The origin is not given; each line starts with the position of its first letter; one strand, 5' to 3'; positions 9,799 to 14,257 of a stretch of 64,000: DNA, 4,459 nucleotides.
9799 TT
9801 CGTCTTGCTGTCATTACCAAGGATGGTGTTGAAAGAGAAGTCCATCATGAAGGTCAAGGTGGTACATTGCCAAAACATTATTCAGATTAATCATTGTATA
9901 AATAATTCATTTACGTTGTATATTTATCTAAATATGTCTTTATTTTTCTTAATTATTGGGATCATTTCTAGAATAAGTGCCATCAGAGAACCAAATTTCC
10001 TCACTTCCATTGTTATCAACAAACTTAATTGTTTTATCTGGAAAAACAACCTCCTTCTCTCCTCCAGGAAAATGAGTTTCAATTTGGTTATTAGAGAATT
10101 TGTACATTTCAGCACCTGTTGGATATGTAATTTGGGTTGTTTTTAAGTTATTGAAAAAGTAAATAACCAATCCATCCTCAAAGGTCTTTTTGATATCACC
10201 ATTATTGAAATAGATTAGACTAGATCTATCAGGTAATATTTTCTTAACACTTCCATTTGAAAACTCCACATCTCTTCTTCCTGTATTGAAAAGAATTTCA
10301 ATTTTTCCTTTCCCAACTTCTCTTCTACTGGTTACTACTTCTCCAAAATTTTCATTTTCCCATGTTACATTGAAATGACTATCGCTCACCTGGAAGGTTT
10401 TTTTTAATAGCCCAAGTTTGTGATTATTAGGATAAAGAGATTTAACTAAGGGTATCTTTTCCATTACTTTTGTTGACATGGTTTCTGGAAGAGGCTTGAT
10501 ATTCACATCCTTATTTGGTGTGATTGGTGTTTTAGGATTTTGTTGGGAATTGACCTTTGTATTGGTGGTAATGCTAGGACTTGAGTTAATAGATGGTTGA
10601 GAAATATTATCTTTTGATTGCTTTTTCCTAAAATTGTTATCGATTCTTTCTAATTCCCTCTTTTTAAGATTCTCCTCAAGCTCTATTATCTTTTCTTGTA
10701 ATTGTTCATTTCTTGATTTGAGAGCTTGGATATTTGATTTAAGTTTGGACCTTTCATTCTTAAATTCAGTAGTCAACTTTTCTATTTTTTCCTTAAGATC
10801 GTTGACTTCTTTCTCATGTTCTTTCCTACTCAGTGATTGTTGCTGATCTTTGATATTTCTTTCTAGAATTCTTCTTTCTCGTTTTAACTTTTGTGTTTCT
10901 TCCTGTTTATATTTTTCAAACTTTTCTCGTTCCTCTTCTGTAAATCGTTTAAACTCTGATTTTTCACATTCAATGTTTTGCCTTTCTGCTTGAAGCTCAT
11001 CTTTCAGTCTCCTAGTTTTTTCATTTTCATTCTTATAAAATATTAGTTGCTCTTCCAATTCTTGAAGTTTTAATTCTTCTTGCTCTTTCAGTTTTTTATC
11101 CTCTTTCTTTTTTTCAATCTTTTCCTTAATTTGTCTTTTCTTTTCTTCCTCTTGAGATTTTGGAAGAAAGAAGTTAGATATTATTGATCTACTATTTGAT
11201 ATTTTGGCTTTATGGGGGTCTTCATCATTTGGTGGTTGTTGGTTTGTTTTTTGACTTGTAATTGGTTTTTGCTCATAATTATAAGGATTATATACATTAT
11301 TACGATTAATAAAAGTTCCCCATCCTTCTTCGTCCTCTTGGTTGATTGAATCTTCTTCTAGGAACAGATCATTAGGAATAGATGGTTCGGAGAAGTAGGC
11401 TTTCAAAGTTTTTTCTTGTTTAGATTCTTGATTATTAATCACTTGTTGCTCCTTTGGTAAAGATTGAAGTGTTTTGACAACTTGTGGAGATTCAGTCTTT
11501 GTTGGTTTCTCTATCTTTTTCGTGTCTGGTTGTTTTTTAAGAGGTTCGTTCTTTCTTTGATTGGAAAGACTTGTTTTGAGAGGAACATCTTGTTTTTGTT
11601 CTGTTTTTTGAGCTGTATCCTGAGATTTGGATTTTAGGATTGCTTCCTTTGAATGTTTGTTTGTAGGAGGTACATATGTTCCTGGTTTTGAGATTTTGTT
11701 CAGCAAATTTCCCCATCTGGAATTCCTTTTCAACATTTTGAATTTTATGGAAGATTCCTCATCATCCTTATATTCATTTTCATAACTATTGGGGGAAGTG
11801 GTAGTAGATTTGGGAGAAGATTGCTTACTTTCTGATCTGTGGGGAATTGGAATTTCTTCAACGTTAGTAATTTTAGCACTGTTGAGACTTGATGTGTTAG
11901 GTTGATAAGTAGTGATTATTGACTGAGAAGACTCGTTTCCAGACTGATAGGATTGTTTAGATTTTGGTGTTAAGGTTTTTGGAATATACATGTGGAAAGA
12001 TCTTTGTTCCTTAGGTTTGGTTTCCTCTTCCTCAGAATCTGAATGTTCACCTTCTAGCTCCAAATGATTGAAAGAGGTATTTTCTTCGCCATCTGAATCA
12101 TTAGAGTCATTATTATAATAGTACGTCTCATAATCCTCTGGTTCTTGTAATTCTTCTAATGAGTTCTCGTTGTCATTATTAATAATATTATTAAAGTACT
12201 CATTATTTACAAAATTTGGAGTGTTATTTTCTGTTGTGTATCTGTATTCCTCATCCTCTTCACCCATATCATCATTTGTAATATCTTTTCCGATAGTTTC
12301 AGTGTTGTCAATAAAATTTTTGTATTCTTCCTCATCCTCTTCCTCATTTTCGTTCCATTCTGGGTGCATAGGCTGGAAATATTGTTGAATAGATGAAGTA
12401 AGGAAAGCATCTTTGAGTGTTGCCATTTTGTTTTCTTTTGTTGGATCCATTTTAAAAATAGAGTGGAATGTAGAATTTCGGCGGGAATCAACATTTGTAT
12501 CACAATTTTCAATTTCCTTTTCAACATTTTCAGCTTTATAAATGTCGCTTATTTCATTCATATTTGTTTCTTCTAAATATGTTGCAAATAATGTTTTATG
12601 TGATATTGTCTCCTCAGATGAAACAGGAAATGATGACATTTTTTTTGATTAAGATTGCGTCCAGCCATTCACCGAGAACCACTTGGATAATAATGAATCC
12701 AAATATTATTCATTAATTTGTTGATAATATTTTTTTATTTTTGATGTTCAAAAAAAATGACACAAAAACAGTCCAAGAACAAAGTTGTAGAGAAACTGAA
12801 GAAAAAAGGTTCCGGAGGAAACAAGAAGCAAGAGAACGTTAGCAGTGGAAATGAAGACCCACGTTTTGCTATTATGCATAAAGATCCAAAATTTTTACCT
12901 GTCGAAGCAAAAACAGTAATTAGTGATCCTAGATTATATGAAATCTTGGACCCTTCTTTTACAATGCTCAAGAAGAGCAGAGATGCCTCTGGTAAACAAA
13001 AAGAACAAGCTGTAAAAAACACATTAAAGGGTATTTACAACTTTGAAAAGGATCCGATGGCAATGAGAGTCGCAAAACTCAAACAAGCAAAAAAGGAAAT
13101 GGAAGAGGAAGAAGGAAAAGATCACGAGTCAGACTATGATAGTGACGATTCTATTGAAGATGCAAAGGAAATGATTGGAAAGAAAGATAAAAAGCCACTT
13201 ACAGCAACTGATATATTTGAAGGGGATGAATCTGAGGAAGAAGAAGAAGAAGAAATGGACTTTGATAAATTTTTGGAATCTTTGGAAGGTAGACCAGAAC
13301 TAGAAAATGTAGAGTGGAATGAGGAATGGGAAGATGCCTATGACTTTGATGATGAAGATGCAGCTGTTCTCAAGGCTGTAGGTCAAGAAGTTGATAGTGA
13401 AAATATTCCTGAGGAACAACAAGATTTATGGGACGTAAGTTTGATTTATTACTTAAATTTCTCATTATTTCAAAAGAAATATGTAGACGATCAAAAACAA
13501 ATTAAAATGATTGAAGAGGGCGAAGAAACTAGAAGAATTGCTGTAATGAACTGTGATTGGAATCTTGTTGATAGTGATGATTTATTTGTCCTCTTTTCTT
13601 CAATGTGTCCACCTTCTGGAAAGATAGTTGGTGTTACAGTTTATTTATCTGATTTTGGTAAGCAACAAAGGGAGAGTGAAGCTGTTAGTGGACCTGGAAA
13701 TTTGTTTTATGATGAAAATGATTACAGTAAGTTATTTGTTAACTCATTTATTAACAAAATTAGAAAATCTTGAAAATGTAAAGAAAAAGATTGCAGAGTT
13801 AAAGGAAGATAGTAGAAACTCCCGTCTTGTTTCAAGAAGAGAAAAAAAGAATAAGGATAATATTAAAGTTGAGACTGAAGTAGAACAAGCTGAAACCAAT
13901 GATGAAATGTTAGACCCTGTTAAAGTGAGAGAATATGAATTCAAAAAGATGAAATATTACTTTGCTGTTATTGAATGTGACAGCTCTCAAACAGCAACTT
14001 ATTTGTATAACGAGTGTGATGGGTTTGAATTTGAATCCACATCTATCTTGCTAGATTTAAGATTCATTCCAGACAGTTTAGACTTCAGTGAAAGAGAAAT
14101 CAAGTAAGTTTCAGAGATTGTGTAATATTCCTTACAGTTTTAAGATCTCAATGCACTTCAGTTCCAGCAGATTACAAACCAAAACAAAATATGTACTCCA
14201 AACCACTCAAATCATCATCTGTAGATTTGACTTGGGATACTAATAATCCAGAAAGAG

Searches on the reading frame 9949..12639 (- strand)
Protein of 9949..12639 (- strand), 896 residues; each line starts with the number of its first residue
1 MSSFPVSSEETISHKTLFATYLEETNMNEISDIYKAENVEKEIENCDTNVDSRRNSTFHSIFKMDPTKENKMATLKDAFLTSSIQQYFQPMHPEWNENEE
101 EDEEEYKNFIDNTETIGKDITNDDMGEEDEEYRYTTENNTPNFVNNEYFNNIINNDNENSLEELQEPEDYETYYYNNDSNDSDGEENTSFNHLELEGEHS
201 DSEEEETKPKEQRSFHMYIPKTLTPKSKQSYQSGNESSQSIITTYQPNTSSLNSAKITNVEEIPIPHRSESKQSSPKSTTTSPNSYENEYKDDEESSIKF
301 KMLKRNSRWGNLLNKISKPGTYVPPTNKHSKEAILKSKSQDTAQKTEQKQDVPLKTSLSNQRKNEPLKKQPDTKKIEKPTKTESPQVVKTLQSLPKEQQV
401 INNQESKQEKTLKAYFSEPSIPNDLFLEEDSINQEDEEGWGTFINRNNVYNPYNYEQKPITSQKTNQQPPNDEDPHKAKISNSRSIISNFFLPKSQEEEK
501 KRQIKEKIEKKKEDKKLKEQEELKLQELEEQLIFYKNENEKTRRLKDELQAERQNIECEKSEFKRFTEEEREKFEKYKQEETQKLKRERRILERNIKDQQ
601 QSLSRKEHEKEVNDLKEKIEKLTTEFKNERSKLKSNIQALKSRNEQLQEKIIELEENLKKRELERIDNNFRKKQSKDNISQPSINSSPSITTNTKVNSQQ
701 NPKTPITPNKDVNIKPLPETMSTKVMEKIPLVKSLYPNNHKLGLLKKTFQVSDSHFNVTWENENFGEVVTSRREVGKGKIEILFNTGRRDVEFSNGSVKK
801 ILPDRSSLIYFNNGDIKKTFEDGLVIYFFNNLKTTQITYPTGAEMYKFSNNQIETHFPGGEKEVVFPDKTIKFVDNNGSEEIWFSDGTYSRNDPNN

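Call 8: search_protein_families(library=pfam, proteins=[window:9949-12639:-], max_evalue=0.1)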
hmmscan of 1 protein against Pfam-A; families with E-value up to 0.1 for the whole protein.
window:9949-12639:- (896 aa): 2 families
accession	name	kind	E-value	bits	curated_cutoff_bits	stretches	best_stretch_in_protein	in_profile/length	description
PF07202.18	Tcp10_C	-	1.3e-13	50.8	36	3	859-888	2-31/35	T-complex protein 10 C-terminus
PF03954.19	Lectin_N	-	0.0026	18.1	28.3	1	614-664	61-111/140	Hepatic lectin, N-terminal domain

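Call 10: find_encoding_contigs(protein=window:9949-12639:-, flank=2000, max_places=4)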
Protein window:9949-12639:- (896 aa): no gene with exactly this product is on record in the collection.

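Call 21: search_solved_structures(query=window:9952-12639:-, max_evalue=0.01, show_alignments=2)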
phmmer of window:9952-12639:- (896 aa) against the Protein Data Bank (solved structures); distinct sequences matched with E-value up to 0.01: 5.
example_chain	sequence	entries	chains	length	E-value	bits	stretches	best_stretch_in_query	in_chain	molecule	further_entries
4ld1_A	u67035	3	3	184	1.2e-27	99.8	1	778-894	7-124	Uncharacterized protein | Centrosomal P4.1-associated protein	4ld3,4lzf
4bxp_A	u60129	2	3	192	1.3e-27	99.7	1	778-894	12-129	CPAP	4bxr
4bxq_A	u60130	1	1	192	1.2e-26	96.5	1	778-894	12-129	CPAP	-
4mpz_A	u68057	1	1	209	2.2e-14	56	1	779-889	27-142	Sas-4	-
4by2_A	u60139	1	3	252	4.8e-14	54.8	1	779-889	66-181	ANASTRAL SPINDLE 2, SAS 4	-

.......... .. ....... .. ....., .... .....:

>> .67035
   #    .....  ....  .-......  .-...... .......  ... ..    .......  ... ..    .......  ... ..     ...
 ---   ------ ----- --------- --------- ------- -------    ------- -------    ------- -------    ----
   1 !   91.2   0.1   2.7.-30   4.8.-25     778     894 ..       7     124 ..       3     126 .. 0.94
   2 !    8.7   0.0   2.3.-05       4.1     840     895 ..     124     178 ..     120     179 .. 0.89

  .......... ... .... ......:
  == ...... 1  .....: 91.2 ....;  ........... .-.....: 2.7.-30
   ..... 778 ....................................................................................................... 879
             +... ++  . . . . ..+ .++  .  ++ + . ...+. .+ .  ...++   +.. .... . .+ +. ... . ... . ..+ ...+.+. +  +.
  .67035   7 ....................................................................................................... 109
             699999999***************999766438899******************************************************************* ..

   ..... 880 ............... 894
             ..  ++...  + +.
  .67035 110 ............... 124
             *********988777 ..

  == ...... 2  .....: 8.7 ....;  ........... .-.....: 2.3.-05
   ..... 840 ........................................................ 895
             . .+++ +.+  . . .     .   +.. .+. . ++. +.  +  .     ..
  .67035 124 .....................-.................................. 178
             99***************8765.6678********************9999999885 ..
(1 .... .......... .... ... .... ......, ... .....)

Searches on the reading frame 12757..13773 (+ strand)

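Call 13: search_protein_families(library=pfam, proteins=[window:12757-13773:+], max_evalue=0.001)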
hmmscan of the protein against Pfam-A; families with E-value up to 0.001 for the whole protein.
window:12757-13773:+ (338 aa): 1 family
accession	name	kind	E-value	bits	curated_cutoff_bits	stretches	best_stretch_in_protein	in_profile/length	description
PF25121.1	RRM_ESF1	-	6.6e-17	62.3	27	1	258-322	1-65/151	ESF1 RRM domain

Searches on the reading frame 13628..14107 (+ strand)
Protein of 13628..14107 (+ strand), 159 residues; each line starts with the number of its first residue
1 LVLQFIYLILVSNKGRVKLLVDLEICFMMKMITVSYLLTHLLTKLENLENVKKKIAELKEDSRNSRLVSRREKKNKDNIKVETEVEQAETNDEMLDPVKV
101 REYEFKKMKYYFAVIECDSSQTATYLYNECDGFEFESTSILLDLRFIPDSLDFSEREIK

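Call 84: search_protein_families(library=pfam, proteins=[window:13628-14107:+], max_evalue=0.001)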
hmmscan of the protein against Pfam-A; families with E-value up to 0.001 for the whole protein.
window:13628-14107:+ (159 aa): 1 family
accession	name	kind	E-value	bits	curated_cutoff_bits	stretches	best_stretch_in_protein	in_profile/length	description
PF25121.1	RRM_ESF1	-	1.2e-26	93.9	27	1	68-156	60-145/151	ESF1 RRM domain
